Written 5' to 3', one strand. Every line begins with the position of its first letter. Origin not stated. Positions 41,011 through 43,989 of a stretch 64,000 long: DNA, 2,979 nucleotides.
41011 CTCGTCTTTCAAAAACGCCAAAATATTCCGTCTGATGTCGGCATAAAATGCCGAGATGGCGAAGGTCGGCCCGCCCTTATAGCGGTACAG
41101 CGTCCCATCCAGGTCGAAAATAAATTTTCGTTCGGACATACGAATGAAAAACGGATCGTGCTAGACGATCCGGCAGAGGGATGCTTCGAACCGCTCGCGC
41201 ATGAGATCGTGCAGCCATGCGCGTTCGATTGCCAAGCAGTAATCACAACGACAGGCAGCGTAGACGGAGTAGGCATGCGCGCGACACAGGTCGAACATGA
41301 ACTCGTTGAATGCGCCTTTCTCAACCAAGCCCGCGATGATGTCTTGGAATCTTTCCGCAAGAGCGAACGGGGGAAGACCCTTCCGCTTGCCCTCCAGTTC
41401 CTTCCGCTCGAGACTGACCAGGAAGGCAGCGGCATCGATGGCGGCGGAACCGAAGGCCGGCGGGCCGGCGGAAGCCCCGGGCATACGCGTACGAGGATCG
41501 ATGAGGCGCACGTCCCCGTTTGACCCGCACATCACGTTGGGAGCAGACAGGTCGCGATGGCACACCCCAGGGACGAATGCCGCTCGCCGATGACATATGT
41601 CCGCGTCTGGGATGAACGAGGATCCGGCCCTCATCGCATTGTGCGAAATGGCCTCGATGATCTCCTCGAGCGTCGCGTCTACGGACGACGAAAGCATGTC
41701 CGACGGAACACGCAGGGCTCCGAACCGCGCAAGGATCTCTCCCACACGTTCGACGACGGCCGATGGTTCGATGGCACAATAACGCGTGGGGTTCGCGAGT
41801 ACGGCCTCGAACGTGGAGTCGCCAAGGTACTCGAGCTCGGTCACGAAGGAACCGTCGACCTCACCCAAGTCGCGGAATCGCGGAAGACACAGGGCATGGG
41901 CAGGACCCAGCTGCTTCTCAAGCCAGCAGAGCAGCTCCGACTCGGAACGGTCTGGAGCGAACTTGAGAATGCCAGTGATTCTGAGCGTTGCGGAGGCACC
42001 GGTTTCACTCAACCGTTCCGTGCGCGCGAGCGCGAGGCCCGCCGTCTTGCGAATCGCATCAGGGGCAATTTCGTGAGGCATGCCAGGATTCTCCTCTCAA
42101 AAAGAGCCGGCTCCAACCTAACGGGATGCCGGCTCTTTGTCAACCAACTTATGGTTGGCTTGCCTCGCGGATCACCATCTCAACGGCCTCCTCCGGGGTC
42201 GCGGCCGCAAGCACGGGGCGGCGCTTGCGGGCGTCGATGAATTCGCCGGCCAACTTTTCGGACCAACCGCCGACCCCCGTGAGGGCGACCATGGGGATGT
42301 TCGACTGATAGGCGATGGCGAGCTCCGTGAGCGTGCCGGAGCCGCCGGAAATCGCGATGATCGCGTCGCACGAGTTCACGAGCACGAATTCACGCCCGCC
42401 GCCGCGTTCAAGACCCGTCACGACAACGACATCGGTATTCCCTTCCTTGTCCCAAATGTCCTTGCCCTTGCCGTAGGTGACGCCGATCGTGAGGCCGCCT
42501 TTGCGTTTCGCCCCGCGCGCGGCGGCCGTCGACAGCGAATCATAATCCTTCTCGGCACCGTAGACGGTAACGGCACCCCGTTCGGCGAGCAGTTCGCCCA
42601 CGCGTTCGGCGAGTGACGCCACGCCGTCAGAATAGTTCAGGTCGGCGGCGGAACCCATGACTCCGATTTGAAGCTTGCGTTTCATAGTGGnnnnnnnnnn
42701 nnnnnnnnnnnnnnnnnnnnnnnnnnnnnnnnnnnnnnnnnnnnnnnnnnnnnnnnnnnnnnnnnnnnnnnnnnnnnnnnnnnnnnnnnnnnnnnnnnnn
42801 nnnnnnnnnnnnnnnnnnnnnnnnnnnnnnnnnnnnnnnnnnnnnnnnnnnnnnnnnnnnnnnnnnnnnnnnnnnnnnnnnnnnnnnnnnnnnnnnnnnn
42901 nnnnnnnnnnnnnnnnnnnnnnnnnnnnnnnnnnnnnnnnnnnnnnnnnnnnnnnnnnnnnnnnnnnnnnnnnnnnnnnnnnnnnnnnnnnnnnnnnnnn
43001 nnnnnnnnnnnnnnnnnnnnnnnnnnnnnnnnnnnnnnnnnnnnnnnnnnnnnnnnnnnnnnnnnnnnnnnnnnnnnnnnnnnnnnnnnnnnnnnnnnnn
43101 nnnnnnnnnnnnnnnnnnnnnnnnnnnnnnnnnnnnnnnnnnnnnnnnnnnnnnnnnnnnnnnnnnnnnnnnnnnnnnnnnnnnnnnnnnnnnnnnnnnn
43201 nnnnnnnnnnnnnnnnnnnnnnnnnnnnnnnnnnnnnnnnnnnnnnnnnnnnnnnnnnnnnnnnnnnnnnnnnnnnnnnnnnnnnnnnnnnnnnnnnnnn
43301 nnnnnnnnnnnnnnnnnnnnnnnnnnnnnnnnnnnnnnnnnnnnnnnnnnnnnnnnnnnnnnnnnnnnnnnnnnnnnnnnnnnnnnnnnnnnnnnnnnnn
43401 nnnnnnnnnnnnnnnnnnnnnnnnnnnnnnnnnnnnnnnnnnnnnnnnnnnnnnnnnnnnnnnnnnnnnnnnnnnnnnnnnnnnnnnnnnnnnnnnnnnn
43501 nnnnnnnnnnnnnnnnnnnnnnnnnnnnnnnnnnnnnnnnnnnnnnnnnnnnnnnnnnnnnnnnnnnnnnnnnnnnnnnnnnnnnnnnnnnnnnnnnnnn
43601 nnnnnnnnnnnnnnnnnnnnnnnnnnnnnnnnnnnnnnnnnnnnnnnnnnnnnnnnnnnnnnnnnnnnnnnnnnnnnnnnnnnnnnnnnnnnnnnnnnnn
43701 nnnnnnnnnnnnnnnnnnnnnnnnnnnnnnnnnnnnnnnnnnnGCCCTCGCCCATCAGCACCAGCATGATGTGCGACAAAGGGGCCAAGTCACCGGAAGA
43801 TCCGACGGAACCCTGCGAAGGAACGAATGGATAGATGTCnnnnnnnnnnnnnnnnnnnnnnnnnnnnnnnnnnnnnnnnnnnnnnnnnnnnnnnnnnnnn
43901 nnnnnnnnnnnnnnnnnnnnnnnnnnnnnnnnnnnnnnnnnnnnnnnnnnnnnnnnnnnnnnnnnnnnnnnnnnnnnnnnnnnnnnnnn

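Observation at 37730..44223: Accessory enzyme cluster: GNAT with Zn-ribbon, AstE/AspA hydrolase, GNAT, HAD enzymes, APH-like kinase, LOG-like protein and a MIO ammonia-lyase with a Ser-Ser-Gly motif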

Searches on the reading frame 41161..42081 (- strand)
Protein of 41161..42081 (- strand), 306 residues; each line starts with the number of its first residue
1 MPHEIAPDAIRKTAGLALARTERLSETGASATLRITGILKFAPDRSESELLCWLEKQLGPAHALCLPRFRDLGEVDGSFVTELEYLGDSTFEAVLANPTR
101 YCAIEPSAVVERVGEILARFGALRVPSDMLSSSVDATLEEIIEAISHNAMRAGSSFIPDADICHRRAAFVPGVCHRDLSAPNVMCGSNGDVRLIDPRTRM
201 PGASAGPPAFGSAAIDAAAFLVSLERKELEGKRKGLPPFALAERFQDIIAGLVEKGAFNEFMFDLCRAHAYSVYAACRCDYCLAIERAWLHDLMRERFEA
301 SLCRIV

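Call 3: search_protein_families(library=pfam, proteins=[window:41161-42081:-], max_evalue=0.01)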
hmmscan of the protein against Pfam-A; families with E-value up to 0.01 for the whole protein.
window:41161-42081:- (306 aa): 1 family
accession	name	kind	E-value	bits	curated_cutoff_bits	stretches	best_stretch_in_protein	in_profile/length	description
PF01636.29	APH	-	0.00021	21.6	23.2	1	39-195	25-193/239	Phosphotransferase enzyme family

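Call 4: search_protein_families(library=ncbifam, proteins=[window:41161-42081:-], max_evalue=0.01)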
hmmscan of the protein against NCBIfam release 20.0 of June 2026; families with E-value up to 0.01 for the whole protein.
window:41161-42081:- (306 aa): 0 families

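Call 17: find_homologous_proteins(query=window:41161-42081:-, max_evalue=0.001)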
Query window:41161-42081:- (306 aa): 19 proteins with E <= 0.001 among 7046 candidates.
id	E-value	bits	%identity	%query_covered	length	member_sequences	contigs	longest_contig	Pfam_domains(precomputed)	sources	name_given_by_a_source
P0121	6.3e-201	684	100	100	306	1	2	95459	-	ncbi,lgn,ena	-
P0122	1.0e-130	453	68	100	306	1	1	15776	PF01636.30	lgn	-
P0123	2.5e-125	436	67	100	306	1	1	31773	-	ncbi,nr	ncbi:hypothetical protein HZA87_02600 [Candidatus Uhrbacteria bacterium]|nr:hypothetical protein [Ca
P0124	1.2e-124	434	68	100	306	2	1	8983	PF01636.30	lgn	-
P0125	4.9e-121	422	65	100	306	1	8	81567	-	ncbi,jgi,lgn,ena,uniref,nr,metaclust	ncbi:hypothetical protein A2304_03060 [Candidatus Uhrbacteria bacterium RIFOXYB2_FULL_57_15]|uniref:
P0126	9.1e-119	414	64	100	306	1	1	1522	PF01636.30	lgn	-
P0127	3.0e-113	396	62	100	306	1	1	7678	PF01636.30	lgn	-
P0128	1.0e-106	375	60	100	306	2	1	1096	PF01636.30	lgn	-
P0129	4.9e-105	369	57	100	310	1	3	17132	PF01636.30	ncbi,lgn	-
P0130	4.8e-93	330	56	99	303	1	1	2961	-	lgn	-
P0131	8.0e-83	296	52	99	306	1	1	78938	-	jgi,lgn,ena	-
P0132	5.2e-75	271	48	100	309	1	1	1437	-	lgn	-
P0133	4.0e-72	261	46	97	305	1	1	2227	-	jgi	jgi:hypothetical protein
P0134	1.5e-71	259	44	98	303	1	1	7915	-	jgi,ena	-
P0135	4.7e-68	248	47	95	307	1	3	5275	-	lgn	-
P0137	2.5e-55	206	39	94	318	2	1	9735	-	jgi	-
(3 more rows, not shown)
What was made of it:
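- The kinase family is far too narrow (19 hits, call 17) for a general salvage enzyme.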

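Call 18: search_solved_structures(query=window:41161-42081:-, max_evalue=10)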
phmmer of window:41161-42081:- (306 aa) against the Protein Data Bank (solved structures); distinct sequences matched with E-value up to 10: 2.
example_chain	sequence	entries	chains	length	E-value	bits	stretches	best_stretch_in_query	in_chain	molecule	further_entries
8khl_A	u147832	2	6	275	0.061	15.8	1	6-138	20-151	Probable acyl-CoA lyase beta chain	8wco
9nzb_A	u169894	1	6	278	0.063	15.7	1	6-138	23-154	Acyl-CoA lyase beta chain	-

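Call 22: search_solved_structures(query=A1, max_evalue=10)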
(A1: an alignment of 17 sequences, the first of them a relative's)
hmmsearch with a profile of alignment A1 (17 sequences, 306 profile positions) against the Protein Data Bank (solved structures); distinct sequences matched with E-value up to 10: 54.
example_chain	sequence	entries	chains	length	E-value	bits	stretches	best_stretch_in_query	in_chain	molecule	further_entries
5cwb_A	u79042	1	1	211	0.0052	19.4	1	71-150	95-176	Designed helical repeat protein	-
7mwr_B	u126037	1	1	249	0.011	18.4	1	70-149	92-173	LHD101B4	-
6w2q_A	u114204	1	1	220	0.1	15.2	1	95-150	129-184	Junction 34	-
9f0x_E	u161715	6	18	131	0.21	14.2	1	60-126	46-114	Relaxosome protein TraY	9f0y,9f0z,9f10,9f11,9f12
9p9u_A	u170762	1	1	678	0.25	14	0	173-206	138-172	Epidermal growth factor receptor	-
8iyj_X6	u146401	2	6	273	0.34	13.5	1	121-195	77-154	Testis-specific serine/threonine-protein kinase 6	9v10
3g2f_A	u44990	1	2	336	0.42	13.2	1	167-193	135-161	Bone morphogenetic protein receptor type-2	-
4bc6_A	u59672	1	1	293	0.43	13.2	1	172-195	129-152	SERINE/THREONINE-PROTEIN KINASE 10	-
5ajq_A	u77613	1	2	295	0.44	13.1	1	172-195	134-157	SERINE/THREONINE-PROTEIN KINASE 10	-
2j7t_A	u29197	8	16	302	0.44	13.1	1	172-195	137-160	SERINE/THREONINE-PROTEIN KINASE 10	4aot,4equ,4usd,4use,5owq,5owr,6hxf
6gtt_A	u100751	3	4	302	0.44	13.1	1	172-195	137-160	Serine/threonine-protein kinase 10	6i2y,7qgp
6eim_A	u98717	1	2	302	0.45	13.1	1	172-195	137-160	Serine/threonine-protein kinase 10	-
2q83_A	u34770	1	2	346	0.68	12.5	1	126-195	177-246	YtaA protein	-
6unp_A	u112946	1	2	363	0.7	12.5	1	167-193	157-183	Bone morphogenetic protein receptor type-2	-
5y7z_A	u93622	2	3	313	0.82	12.2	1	160-195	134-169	Cyclin-G-associated kinase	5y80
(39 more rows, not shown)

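Call 71: search_protein_families(library=padloc, proteins=[window:41161-42081:-], max_evalue=0.01)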
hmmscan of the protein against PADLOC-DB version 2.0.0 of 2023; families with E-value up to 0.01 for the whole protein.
window:41161-42081:- (306 aa): 1 family
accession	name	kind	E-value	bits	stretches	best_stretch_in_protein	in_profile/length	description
PDLC04042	PD-T4-6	-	0.0021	15.7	1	170-195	127-152/292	-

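Call 72: find_encoding_contigs(protein=P0137, flank=10000, max_places=2)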
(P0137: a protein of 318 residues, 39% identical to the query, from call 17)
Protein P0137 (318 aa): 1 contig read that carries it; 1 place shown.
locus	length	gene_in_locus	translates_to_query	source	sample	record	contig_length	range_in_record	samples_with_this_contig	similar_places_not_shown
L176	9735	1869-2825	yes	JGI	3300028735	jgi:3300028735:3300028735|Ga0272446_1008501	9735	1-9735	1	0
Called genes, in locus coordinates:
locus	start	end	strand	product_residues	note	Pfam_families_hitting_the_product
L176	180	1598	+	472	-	PF00152:tRNA-synt_2 (faint), PF13393:tRNA-synt_His, PF03129:HGTP_anticodon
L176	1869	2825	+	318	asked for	-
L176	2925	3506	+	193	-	PF00702:Hydrolase, PF13419:HAD_2 (weak), PF13242:Hydrolase_like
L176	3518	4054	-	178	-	PF18306:LDcluster4, PF03641:Lysine_decarbox (faint)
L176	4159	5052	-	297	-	-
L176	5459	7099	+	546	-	PF00221:Lyase_aromatic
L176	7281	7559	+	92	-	-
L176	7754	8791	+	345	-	-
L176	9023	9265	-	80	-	-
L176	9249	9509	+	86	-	-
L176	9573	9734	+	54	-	?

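Call 93: predict_structure(alignment_id=A1)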
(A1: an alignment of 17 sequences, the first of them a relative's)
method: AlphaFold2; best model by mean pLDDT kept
length: 306 residues; sequences in the alignment: 17
mean_pLDDT: 91.6   pTM: 0.90
mean pLDDT of the five models: 91.6, 91.5, 86.5, 85.4, 84.8
residues with pLDDT >= 90: 223; 70-90: 76; 50-70: 5; < 50: 2
segments of 3 or more residues with pLDDT < 50: none
pLDDT, mean of each block of 10 residues (from residue 1): 68 90 84 90 93 96 96 94 91 85 84 97 92 95 96 91 96 96 90 95 91 98 94 86 97 97 98 92 86 93 87
secondary structure, 60 per line:
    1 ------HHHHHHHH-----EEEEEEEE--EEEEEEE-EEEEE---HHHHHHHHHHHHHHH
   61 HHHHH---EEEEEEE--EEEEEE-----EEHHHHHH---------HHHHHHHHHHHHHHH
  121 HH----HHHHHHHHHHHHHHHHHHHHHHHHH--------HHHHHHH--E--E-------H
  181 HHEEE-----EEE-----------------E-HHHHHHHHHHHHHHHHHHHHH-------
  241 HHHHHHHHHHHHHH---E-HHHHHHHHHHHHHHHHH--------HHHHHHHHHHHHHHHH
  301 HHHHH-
elements in order: H7-14 E20-27 E30-36 E38-42 H46-65 E69-75 E78-83 H91-96 H106-122 H127-151 H160-166 E183-185 E191-193 H213-233 H241-254 H260-276 H285-305

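Call 95: fold_search(model_id=the predicted structure, library=pdb)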
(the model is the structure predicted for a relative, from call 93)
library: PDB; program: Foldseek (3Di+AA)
matches with E <= 10: 1949; with E <= 0.001: 62
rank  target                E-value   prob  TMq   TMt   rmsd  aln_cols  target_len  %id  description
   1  3csv                  4.6e-06  1.00  0.55  0.52   7.5       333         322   16  Crystal structure of a putative aminoglycoside phosphotransferase (YP_614837.1) from Silicibacter sp. TM1040 at 2.15 A r (released 2008-04-22)
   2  3ats                  1.1e-05  1.00  0.50  0.45   9.4       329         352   14  Crystal structure of Rv3168 (released 2011-08-03)
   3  9qoy_A                1.2e-05  1.00  0.45  0.51  10.6       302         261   18  Pseudomonas aeruginosa APH(3")-IIb - Wild Type (released 2026-04-08)
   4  3w0m                  1.6e-05  1.00  0.42  0.43  13.5       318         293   15  Crystal structure of a thermostable mutant of aminoglycoside phosphotransferase APH(4)-Ia, apo form (released 2013-08-07)
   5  9qos_B                2.6e-05  1.00  0.41  0.48  10.7       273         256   17  APH(3')-IIb with an inhibitor (released 2026-02-11)
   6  9qoy_B                3.2e-05  1.00  0.48  0.55   9.1       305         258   18  Pseudomonas aeruginosa APH(3")-IIb - Wild Type (released 2026-04-08)
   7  4gki_F                4.4e-05  1.00  0.37  0.42  13.9       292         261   13  Crystal structure of the aminoglycoside phosphotransferase APH(3')-Ia, with substrate kanamycin and small molecule inh (released 2012-09-05)
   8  4fex_C                4.7e-05  1.00  0.37  0.42  11.6       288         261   13  Crystal structure of the aminoglycoside phosphotransferase APH(3')-Ia, with substrate kanamycin and small molecule inh (released 2012-06-20)
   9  4ej7_C                5.2e-05  1.00  0.40  0.44  11.5       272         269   15  Crystal structure of the aminoglycoside phosphotransferase APH(3')-Ia, ATP-bound (released 2012-04-18)
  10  2pu8_B                5.5e-05  1.00  0.51  0.44   9.7       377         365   14  Structures of 5-methylthioribose kinase reveal substrate specificity and unusual mode of nucleotide binding (released 2007-05-22)
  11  9qos_A                5.5e-05  1.00  0.44  0.52  10.5       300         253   16  APH(3')-IIb with an inhibitor (released 2026-02-11)
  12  2pu8_A                5.8e-05  1.00  0.48  0.41  10.3       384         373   12  Structures of 5-methylthioribose kinase reveal substrate specificity and unusual mode of nucleotide binding (released 2007-05-22)
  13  4few_A                6.1e-05  1.00  0.34  0.38  12.9       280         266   13  Crystal structure of the aminoglycoside phosphotransferase APH(3')-Ia, with substrate kanamycin and small molecule inh (released 2012-06-20)
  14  3w0p                  6.5e-05  1.00  0.47  0.49  10.4       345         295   14  Crystal structure of a thermostable mutant of aminoglycoside phosphotransferase APH(4)-Ia (D198A), ternary complex with  (released 2013-08-07)
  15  3w0r                  7.6e-05  1.00  0.42  0.43  13.4       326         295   14  Crystal structure of a thermostable mutant of aminoglycoside phosphotransferase APH(4)-Ia (N202A), ternary complex with  (released 2013-08-07)
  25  6hwl_B                1.4e-04  1.00  0.51  0.41   9.7       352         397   15  Glucosamine kinase in complex with glucosamine, ADP and inorganic phosphate (released 2019-05-01)
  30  6hwl_A                1.7e-04  1.00  0.51  0.39   9.7       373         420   14  Glucosamine kinase in complex with glucosamine, ADP and inorganic phosphate (released 2019-05-01)
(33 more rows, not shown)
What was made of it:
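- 41161..42081 (-): APH-fold small-molecule kinase of a narrow, Cys-rich family. Its best fold matches are APHs, MTR kinase 2pu8 and glucosamine kinase 6hwl (calls 93, 95).
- On APH/choline-kinase-type phosphotransferases (PF01636): The best Foldseek hits are APHs, MTR kinase and glucosamine kinase, all at probability 1.00 (call 95).
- Checked: Pfam gives 21.6 bits against 23.2, but the fold is confirmed by a pLDDT 91.6 model that matches APHs, 5-methylthioribose (MTR) kinase and glucosamine kinase (calls 93, 95).
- The kinase resembles ribose and sugar kinases such as MTR kinase (call 95).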

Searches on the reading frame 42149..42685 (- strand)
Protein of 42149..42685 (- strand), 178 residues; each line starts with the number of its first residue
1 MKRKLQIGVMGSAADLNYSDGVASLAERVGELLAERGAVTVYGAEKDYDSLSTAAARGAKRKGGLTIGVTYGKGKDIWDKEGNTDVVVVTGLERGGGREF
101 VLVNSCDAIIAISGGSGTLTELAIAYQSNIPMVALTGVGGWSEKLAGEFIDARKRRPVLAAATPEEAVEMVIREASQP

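Call 3: search_protein_families(library=pfam, proteins=[window:42149-42685:-], max_evalue=0.01)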
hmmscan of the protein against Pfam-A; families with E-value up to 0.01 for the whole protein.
window:42149-42685:- (178 aa): 2 families
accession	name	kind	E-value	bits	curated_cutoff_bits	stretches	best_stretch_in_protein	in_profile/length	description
PF18306.6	LDcluster4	-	5e-29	101.3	26.3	1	4-168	1-151/151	SLOG cluster4 family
PF03641.19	Lysine_decarbox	-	5.2e-05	23.9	27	1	54-124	3-71/131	Possible lysine decarboxylase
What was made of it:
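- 42149..42685 (-): SLOG cluster-4 (LOG-like) protein, 5 nt downstream of HAL. PF18306 at 101 bits (call 3).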

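Call 4: search_protein_families(library=ncbifam, proteins=[window:42149-42685:-], max_evalue=0.01)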
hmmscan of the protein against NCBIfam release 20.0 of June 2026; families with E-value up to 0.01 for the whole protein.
window:42149-42685:- (178 aa): 3 families
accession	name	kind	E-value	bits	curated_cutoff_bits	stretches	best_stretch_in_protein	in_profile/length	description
TIGR00725.1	TIGR00725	hypoth_equivalog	3.7e-25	88.2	106.9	1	5-172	2-159/159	TIGR00725 family protein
TIGR00730.1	TIGR00730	subfamily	7.3e-09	35.6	96.35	1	14-122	9-113/178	TIGR00730 family Rossman fold protein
NF058542.1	CtkRMPhLog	equivalog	4.8e-08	33.2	300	1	22-127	17-118/177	cytokinin riboside 5'-monophosphate phosphoribohydrolase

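Call 19: search_solved_structures(query=window:42149-42685:-, max_evalue=0.01)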
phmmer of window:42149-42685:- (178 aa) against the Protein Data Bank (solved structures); distinct sequences matched with E-value up to 0.01: 10.
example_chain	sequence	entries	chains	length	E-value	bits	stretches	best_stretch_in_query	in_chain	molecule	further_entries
1rcu_A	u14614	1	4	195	1.7e-12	50.5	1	21-171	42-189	conserved hypothetical protein VT76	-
6y01_AAA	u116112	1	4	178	3e-12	49.7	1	3-171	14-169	p450 cytochrome, putative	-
2iz5_A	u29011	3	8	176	1.5e-09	40.9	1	3-144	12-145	MOCO CARRIER PROTEIN | MOLYBDENUM COFACTOR CARRIER PROTEIN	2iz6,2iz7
3qua_A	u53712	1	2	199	8.8e-05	25.4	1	23-126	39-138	Putative uncharacterized protein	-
7w2i_B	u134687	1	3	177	0.0003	23.7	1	23-126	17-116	Cytokinin riboside 5'-monophosphate phosphoribohydrolase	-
1weh_A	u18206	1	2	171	0.00031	23.6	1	20-127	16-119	Conserved hypothetical protein TT1887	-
7w2i_A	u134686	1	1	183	0.00032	23.6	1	22-126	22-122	Cytokinin riboside 5'-monophosphate phosphoribohydrolase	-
5zbj_A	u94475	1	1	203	0.00064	22.6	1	26-123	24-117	Putative cytokinin riboside 5'-monophosphate phosphoribohydrolase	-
3sbx_A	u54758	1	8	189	0.001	22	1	23-124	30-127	Putative uncharacterized protein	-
5zbk_A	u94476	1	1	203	0.0034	20.2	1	26-122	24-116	Putative cytokinin riboside 5'-monophosphate phosphoribohydrolase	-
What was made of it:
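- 42149..42685 (-): Nearest solved structures are 1rcu, 6y01 and the Moco carrier protein 2iz5 (call 19).
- Closest known: LOG / PpnN nucleotide 5'-monophosphate nucleosidases and nucleoside salvage sets. Different: It belongs to SLOG cluster 4 (relatives: TM1055, Moco carrier protein; call 19), not to the LOG family proper.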

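Call 71: search_protein_families(library=padloc, proteins=[window:42149-42685:-], max_evalue=0.01)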
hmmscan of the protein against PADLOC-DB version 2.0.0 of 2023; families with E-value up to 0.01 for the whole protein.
window:42149-42685:- (178 aa): 0 families

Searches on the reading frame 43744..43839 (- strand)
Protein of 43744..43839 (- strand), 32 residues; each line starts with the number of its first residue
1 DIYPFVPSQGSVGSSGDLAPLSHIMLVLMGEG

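Call 104: search_solved_structures(query=window:43744-43839:-, max_evalue=10, show_alignments=5)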
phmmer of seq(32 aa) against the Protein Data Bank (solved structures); distinct sequences matched with E-value up to 10: 29.
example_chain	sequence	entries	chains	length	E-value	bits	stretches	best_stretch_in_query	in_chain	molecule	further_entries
1gk2_A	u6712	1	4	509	2.4e-09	38.8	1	1-32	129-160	HISTIDINE AMMONIA-LYASE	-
1eb4_A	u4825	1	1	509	2.4e-09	38.8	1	1-32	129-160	HISTIDINE AMMONIA-LYASE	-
1gkj_A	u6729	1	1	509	2.4e-09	38.8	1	1-32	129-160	HISTIDINE AMMONIA-LYASE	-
1gkm_B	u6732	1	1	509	2.4e-09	38.8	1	1-32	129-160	Histidine ammonia-lyase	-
1gk3_A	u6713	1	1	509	4.1e-08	35.1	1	1-32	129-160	HISTIDINE AMMONIA-LYASE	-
1b8f_A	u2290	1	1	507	1.6e-05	27.4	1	1-32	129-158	Histidine ammonia-lyase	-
7tqr_A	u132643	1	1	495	0.0002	24.1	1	1-32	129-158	Probable histidine ammonia-lyase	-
6v6h_A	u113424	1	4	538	0.0011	21.9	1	2-32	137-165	Histidine ammonia-lyase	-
1y2m_A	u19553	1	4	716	0.0048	20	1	2-30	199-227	Phenylalanine ammonia-lyase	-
2o78_A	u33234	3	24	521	0.012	18.8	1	2-32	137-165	Putative histidine ammonia-lyase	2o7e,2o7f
2o6y_A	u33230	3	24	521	0.012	18.8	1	2-32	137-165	Putative histidine ammonia-lyase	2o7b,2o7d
4baa_A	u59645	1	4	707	0.013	18.6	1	2-31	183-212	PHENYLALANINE AMMONIA-LYASE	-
4c5u_A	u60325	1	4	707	0.014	18.6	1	2-31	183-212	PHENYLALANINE AMMONIA-LYASE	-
4c6g_A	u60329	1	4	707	0.014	18.6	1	2-31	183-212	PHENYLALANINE AMMONIA-LYASE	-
2yii_A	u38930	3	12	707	0.014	18.6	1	2-31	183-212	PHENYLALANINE AMMONIA-LYASE | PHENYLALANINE AMINOMUTASE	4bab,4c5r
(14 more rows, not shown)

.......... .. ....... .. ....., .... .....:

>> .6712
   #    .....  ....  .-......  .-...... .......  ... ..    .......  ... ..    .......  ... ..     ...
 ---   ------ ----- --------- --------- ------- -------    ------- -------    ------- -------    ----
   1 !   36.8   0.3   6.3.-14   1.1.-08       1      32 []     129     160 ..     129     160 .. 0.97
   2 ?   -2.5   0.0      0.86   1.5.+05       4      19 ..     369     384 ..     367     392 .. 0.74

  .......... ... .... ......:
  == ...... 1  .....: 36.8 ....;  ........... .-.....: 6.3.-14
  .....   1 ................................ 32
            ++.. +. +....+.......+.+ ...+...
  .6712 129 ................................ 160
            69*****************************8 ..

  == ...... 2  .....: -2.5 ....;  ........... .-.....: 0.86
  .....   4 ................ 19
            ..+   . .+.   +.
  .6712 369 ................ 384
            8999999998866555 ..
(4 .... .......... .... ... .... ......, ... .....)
